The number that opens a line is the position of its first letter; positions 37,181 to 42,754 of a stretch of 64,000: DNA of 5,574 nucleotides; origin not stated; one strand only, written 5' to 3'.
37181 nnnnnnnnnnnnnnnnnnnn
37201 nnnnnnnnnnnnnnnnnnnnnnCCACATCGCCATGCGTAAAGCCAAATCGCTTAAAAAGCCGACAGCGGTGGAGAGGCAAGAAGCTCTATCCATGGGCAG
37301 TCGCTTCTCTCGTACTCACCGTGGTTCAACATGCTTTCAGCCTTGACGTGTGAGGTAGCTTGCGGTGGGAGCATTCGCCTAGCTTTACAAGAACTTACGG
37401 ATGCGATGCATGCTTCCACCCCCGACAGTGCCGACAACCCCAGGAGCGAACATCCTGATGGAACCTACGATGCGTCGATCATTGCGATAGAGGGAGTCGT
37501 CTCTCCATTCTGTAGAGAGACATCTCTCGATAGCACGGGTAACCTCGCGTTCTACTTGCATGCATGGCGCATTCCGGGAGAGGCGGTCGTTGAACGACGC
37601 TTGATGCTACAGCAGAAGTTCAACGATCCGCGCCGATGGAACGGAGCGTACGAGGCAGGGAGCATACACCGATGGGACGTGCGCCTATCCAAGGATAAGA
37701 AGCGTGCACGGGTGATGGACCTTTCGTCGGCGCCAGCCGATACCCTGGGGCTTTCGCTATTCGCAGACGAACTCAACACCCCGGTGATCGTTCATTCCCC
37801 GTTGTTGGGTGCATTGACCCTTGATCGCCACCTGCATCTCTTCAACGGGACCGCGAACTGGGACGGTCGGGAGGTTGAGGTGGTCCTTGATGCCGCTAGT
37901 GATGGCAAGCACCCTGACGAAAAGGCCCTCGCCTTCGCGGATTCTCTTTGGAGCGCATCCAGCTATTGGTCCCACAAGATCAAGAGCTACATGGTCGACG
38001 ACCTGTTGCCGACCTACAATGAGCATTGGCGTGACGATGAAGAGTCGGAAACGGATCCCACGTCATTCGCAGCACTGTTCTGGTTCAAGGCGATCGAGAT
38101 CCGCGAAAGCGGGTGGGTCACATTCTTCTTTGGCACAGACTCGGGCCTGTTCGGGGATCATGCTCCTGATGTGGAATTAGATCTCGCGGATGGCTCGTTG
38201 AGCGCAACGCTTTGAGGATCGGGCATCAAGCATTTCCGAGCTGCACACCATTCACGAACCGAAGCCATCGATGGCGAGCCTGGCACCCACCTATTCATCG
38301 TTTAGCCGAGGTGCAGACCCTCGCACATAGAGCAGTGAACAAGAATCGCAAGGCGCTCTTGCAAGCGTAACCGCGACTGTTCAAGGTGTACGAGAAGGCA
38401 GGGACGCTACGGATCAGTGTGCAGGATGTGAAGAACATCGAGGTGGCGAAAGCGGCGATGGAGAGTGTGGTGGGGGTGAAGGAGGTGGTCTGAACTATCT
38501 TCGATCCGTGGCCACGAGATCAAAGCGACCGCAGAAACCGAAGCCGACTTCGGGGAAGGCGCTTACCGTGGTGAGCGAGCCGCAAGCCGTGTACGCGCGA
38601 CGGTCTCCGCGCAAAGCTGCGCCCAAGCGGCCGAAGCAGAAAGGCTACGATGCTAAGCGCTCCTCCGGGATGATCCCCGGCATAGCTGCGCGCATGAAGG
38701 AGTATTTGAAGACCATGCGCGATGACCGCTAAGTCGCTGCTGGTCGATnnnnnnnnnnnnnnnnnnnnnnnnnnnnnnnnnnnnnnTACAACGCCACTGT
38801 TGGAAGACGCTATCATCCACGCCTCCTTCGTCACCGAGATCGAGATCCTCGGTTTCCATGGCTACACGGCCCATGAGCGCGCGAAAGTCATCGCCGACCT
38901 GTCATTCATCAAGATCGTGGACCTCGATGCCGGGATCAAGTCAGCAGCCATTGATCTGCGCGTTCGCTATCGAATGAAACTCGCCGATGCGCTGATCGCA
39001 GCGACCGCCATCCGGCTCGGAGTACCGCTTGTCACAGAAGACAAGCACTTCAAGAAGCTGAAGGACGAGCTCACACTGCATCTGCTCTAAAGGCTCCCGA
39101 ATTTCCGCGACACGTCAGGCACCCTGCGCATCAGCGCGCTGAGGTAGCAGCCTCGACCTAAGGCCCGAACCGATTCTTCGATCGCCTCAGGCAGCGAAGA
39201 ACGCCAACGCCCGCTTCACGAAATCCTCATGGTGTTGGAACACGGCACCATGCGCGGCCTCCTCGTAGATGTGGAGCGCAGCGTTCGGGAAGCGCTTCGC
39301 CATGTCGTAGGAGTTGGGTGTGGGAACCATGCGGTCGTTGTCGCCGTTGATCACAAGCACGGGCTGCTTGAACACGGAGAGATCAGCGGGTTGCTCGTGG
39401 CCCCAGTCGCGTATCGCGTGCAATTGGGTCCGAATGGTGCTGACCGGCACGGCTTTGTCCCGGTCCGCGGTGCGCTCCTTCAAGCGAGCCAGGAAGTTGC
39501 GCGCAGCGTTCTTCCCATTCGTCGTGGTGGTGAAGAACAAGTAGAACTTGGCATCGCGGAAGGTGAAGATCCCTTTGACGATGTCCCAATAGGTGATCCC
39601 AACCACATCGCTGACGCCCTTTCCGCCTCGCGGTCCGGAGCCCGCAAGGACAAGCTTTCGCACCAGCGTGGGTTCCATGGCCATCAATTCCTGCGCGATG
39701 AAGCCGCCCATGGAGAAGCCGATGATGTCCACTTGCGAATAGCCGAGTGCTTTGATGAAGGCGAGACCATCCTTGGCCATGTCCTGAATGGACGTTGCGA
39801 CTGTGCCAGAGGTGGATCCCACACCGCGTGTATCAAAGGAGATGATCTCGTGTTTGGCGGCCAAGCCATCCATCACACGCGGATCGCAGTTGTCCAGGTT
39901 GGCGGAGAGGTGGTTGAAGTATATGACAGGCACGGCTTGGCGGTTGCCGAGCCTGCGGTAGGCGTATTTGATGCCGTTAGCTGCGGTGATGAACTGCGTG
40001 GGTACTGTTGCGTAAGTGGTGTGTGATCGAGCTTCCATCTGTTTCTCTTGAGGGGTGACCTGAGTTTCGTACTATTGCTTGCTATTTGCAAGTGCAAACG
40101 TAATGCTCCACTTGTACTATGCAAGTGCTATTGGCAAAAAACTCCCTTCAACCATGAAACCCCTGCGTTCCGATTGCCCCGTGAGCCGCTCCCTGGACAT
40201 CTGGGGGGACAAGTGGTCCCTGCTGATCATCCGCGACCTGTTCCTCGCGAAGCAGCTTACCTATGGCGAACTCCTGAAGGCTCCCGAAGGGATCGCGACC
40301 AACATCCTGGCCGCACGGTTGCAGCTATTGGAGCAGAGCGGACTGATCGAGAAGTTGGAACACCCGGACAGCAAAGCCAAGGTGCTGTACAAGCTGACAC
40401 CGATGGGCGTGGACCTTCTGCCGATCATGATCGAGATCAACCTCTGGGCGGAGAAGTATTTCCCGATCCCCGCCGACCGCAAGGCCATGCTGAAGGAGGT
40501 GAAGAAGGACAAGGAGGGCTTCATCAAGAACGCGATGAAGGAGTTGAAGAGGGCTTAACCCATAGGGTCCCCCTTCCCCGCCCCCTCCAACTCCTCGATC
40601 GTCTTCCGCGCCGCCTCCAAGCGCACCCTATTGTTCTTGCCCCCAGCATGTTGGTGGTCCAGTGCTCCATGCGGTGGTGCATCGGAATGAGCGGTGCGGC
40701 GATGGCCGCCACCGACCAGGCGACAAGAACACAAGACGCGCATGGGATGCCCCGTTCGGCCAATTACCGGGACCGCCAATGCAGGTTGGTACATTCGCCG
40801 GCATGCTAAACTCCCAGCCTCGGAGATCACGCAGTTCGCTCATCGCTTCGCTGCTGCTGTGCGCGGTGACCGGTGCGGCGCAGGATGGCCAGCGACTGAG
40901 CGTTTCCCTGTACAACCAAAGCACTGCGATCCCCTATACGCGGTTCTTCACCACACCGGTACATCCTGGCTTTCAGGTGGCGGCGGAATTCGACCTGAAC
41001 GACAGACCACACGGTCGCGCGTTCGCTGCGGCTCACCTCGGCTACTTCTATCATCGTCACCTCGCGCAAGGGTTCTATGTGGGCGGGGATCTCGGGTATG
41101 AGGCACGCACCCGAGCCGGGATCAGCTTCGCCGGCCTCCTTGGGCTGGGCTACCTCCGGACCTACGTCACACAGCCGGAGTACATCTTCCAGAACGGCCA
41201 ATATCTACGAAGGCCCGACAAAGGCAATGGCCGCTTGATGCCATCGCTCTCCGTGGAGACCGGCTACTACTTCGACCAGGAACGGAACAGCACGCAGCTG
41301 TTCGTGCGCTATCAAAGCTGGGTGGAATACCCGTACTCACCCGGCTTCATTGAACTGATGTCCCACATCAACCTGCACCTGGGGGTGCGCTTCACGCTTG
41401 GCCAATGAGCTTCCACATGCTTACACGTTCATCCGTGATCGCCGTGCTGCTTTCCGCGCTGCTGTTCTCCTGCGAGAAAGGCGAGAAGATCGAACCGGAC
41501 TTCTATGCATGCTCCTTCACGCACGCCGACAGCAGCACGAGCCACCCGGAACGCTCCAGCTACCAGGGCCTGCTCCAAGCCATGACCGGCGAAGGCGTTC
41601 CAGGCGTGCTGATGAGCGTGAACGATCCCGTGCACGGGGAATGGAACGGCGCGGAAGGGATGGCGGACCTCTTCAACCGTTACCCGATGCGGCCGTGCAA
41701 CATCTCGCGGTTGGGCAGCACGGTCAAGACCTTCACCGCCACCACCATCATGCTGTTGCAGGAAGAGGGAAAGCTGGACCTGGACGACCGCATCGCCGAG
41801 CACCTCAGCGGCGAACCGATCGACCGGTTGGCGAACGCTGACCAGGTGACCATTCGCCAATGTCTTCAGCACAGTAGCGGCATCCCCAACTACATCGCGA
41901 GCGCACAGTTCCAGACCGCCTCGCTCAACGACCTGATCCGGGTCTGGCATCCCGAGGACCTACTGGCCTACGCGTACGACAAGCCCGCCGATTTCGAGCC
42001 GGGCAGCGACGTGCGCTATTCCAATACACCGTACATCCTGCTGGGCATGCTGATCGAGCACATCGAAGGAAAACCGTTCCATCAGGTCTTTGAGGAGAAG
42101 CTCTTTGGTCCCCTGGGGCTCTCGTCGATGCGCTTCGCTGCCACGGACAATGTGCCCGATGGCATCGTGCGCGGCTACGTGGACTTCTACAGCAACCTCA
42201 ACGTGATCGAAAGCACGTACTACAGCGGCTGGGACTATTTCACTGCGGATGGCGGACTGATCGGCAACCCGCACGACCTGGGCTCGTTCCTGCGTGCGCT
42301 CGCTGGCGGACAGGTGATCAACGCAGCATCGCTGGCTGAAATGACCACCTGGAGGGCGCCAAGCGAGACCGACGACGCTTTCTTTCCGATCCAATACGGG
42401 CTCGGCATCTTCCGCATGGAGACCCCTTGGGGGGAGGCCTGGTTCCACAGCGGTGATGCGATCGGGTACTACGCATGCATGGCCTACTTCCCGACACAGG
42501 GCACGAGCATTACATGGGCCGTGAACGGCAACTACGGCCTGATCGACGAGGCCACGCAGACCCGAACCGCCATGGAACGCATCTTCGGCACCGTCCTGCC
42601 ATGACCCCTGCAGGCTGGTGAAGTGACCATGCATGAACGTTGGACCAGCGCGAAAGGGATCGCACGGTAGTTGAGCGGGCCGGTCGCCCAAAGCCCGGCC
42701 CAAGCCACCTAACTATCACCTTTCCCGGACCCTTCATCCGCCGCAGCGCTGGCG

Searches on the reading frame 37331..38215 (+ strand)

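Call 34: search_protein_families(library=pfam, proteins=[window:37331-38215:+], max_evalue=0.001)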
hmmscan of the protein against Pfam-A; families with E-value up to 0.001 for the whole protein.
window:37331-38215:+ (294 aa): 1 family
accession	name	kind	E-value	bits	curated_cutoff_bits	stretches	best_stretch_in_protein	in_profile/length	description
PF10020.14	DUF2262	-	1.8e-20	74.3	29.8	1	158-293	3-141/142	Uncharacterized protein conserved in bacteria (DUF2262)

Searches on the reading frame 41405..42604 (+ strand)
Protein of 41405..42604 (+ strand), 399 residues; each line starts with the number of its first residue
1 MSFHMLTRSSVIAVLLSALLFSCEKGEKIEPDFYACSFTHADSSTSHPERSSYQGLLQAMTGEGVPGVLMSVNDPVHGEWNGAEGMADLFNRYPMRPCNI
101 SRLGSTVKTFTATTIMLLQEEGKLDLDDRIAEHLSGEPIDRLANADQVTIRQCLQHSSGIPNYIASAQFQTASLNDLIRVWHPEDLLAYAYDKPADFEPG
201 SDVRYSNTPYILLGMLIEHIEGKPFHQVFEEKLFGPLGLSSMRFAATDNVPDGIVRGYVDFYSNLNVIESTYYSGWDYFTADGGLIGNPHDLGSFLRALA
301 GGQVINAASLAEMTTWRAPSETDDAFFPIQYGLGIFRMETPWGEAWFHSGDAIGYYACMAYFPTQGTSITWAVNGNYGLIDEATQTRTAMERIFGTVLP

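Call 34: search_protein_families(library=pfam, proteins=[window:41405-42604:+], max_evalue=0.001)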
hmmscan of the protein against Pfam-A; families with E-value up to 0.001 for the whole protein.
window:41405-42604:+ (399 aa): 1 family
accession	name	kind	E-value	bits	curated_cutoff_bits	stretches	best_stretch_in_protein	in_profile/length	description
PF00144.29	Beta-lactamase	-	3.2e-59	201.2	27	1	59-382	8-317/329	Beta-lactamase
